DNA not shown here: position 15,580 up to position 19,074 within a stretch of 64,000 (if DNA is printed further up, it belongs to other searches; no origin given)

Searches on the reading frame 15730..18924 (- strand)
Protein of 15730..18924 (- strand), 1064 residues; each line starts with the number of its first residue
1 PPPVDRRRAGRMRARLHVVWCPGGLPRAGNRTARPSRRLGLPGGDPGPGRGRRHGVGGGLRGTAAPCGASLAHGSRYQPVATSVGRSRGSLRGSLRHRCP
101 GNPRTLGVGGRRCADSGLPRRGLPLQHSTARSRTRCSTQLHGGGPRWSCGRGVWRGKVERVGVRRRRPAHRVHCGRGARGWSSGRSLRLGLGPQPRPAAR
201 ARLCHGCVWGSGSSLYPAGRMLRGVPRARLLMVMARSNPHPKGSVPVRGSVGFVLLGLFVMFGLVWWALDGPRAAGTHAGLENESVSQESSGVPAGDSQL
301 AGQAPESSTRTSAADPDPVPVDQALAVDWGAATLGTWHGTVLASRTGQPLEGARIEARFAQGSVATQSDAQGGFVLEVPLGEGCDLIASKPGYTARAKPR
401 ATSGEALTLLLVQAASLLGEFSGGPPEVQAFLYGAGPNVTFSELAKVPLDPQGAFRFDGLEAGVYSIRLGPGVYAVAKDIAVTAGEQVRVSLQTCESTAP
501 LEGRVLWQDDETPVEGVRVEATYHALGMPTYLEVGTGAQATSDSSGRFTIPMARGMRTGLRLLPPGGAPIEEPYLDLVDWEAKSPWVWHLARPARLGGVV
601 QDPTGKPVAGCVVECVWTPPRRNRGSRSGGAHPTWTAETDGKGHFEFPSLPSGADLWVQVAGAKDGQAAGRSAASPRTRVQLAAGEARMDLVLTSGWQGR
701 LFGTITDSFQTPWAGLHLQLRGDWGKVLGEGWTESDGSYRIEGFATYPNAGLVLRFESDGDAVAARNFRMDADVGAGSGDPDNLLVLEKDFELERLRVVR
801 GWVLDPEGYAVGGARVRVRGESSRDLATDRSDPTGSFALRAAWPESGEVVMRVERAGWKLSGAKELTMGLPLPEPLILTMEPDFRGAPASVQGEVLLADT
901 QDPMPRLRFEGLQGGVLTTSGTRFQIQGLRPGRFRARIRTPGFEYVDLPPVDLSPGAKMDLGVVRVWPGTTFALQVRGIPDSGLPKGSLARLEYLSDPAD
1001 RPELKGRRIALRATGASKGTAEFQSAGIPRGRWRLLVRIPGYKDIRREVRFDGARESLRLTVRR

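Call 76: search_protein_families(library=pfam, proteins=[window:15730-18924:-], max_evalue=0.001)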
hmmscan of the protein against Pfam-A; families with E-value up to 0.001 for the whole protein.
window:15730-18924:- (1064 aa): 6 families
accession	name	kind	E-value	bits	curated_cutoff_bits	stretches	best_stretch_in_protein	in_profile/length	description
PF13620.12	CarboxypepD_reg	-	9.8e-44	148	32.3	3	338-406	3-74/82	Carboxypeptidase regulatory-like domain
PF13715.12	CarbopepD_reg_2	-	2.5e-12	47.1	32.2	0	338-403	2-65/88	CarboxypepD_reg-like domain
PF20598.4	DUF6795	-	9.5e-06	26.3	27.4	0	604-649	8-45/103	Domain of unknown function (DUF6795)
PF10670.15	DUF4198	-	1.2e-05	25.9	34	0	500-556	148-199/209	Domain of unknown function (DUF4198)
PF11974.14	bMG3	-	7e-05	23.2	34.9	0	711-744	26-59/103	Bacterial alpha-2-macroglobulin MG3 domain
PF08308.17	PEGA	-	0.00021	21.5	20.8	0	1020-1061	24-64/71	PEGA domain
